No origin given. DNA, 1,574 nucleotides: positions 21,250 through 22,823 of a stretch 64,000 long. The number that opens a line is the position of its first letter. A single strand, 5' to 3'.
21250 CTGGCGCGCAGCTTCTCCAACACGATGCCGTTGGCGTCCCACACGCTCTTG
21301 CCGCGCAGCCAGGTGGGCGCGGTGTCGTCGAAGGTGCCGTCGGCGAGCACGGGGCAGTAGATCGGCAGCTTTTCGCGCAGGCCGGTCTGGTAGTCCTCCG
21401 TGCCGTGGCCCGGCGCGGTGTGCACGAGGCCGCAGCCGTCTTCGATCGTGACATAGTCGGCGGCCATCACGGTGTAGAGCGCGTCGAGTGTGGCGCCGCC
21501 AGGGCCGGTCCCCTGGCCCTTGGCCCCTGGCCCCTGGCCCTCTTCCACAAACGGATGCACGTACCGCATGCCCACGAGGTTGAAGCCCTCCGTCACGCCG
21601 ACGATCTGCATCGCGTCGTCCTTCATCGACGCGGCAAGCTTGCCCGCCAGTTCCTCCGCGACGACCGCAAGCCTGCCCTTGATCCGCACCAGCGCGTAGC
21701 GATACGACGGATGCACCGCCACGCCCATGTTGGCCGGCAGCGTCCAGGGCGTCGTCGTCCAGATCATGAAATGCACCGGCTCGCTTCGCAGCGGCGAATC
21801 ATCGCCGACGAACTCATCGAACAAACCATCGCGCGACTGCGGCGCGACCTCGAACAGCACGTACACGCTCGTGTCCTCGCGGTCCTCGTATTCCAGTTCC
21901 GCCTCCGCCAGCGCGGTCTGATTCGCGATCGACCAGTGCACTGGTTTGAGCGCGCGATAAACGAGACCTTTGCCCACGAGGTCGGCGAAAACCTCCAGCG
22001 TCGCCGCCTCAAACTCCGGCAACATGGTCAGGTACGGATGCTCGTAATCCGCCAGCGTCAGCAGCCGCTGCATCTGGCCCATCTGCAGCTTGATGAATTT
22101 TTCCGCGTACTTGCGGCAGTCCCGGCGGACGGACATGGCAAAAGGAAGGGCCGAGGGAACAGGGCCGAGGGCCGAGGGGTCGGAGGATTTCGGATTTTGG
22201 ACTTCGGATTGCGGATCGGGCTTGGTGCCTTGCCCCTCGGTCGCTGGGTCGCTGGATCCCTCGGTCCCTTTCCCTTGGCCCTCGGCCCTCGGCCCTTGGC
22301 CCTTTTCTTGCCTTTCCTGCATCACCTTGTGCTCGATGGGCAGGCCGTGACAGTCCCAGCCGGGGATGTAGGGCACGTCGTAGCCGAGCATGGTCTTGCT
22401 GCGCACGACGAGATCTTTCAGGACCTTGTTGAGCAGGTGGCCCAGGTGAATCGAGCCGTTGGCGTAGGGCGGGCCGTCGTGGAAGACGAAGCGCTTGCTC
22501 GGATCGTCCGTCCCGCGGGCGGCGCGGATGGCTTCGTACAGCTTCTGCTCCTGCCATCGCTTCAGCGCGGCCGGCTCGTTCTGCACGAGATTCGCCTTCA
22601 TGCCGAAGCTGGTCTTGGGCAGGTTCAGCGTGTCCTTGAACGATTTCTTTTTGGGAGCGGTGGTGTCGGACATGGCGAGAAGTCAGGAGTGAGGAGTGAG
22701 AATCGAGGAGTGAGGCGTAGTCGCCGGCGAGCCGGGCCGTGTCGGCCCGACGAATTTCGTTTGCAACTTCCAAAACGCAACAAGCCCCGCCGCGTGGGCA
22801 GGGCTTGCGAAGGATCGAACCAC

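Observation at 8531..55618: Most intergenic spacers examined contain a foldback whose arms are short tandem repeats; the arm sequences differ between loci but the architecture is shared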

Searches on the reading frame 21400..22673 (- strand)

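Call 32: search_solved_structures(query=window:21400-22673:-, show_alignments=2, max_evalue=1e-20)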
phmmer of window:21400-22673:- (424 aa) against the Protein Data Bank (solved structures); distinct sequences matched with E-value up to 1e-20: 15.
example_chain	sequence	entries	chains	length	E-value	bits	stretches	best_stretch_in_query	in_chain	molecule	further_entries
8c9e_A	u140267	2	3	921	1.5e-72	248.5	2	182-374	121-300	Isoleucine--tRNA ligase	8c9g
8c9f_A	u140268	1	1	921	4.8e-70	240.3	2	182-374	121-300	Isoleucine--tRNA ligase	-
1ffy_A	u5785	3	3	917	1e-69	239.1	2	182-424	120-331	ISOLEUCYL-TRNA SYNTHETASE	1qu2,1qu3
8wnf_A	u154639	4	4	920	5.5e-63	217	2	11-124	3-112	Isoleucine--tRNA ligase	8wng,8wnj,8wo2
8wni_A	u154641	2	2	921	6e-63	216.9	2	10-124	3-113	Isoleucine--tRNA ligase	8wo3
6ldk_A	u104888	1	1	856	7e-36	127.7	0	19-119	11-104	Isoleucine--tRNA ligase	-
9w01_B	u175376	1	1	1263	8.1e-34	120.9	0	183-423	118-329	Isoleucine--tRNA ligase, cytoplasmic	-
9wqs_A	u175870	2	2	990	1.3e-33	120.2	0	185-424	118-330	Isoleucine--tRNA ligase, cytoplasmic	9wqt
7d5c_A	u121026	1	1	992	1.3e-33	120.2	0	185-424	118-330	Isoleucine--tRNA ligase, cytoplasmic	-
8wnd_A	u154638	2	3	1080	1.9e-33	119.7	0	185-424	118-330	isoleucine--tRNA ligase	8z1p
1ile_A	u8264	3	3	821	2.9e-33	119.1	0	186-424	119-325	ISOLEUCYL-TRNA SYNTHETASE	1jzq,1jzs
8c9d_A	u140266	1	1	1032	6.4e-31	111.4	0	32-119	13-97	Isoleucine--tRNA ligase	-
8c8v_A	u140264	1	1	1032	1.6e-30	110.1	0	32-120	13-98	Isoleucine--tRNA ligase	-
8c8u_A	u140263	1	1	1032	1.6e-30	110.1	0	32-120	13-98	Isoleucine--tRNA ligase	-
8c8w_A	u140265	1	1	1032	4.4e-28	102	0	32-120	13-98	Isoleucine--tRNA ligase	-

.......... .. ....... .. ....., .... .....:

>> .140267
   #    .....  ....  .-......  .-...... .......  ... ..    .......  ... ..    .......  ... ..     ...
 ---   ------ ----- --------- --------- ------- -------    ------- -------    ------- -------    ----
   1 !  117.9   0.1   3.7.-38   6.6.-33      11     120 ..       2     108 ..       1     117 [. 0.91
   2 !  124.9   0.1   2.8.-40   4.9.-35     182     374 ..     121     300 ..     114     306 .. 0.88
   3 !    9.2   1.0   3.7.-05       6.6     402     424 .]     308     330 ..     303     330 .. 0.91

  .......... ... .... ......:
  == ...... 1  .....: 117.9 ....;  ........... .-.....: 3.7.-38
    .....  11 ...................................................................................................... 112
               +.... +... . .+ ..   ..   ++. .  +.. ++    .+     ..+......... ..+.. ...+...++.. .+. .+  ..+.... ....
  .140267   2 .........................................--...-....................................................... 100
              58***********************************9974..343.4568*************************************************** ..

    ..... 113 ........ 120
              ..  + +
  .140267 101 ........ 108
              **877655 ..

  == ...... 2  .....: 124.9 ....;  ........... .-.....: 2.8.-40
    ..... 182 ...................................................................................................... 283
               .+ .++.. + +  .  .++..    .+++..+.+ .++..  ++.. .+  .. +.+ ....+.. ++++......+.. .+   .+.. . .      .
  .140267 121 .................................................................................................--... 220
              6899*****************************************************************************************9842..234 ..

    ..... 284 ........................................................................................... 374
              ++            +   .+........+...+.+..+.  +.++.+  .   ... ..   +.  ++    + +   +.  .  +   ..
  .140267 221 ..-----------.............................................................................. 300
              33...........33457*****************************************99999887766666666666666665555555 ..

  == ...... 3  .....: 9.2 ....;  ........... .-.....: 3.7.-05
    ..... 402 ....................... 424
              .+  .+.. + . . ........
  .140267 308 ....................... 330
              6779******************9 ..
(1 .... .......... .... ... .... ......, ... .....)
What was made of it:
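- On In-frame palindromic insertion (RPE-like behaviour): In IleRS, residues 121-181 align to residues 109-120 of the solved structure 8c9e, and residues 375-401 align to residues 301-307 (call 32).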

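Call 34: find_homologous_proteins(query=window:21400-22673:-, max_evalue=1e-30)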
Query window:21400-22673:- (424 aa): 7648 proteins with E <= 1e-30 among 8000 candidates; the best 120 are listed.
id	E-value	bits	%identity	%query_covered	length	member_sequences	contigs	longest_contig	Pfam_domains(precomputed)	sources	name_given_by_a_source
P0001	8.8e-129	449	52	99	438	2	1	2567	PF09334.18,PF00133.29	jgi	jgi:isoleucyl-tRNA synthetase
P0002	1.4e-127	445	54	97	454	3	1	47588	PF09334.18,PF00133.29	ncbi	ncbi:MAG: hypothetical protein EA379_02505, partial [Phycisphaerales bacterium]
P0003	1.4e-126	441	56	98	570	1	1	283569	PF09334.18,PF00133.29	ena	-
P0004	6.0e-126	439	54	99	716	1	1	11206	PF09334.18,PF01406.26,PF01921.25,PF00133.29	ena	-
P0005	9.2e-126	439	49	99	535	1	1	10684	PF09334.18,PF00133.29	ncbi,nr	ncbi:MAG: class I tRNA ligase family protein, partial [Pyrinomonadaceae bacterium]|nr:class I tRNA l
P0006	9.2e-126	439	55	98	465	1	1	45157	PF09334.18,PF13603.13,PF00133.29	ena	-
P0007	6.4e-125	436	52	99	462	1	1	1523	PF09334.18,PF00133.29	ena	-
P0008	2.4e-124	434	52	100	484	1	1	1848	PF09334.18,PF00133.29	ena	-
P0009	1.7e-123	431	50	98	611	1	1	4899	PF09334.18,PF00133.29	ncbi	ncbi:MAG: class I tRNA ligase family protein, partial [Planctomycetota bacterium]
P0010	3.1e-123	430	54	99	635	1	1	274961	PF09334.18,PF00133.29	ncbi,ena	-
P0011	1.1e-122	429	50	100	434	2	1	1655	PF09334.18,PF00133.29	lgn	-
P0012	1.2e-122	428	51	100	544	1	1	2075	PF09334.18,PF00133.29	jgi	jgi:isoleucyl-tRNA synthetase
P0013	1.7e-122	428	52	98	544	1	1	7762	PF09334.18,PF00133.29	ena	-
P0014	2.6e-122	427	53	97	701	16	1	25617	PF09334.18,PF01406.26,PF01921.25,PF00133.29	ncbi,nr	ncbi:MAG TPA: isoleucine--tRNA ligase, partial [Phycisphaerales bacterium]|nr:isoleucine--tRNA ligas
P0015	3.1e-122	427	53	98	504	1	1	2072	PF09334.18,PF13603.13,PF00133.29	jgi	jgi:isoleucyl-tRNA synthetase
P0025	1.1e-116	409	54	100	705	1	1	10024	PF09334.18,PF00133.29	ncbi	-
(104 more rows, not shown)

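Call 36: find_encoding_contigs(protein=P0025, flank=10000, max_places=3)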
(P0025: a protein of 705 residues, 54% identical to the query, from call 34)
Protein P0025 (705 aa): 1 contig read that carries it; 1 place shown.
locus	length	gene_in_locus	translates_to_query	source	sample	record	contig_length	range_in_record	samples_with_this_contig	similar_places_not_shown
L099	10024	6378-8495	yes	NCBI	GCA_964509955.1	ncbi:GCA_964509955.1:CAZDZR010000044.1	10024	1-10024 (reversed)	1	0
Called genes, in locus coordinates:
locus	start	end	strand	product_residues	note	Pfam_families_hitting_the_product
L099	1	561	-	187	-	?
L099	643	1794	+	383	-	PF13439:Glyco_transf_4 (weak), PF20706:GT4-conflict, PF00534:Glycos_transf_1, PF13692:Glyco_trans_1_4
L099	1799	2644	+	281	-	-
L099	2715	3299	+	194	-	PF05685:Uma2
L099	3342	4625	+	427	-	PF13393:tRNA-synt_His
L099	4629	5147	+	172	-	-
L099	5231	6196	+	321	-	PF22692:LlgE_F_G_D1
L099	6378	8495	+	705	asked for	PF00133:tRNA-synt_1, PF09334:tRNA-synt_1g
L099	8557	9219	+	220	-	PF08264:Anticodon_1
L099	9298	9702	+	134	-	-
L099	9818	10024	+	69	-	?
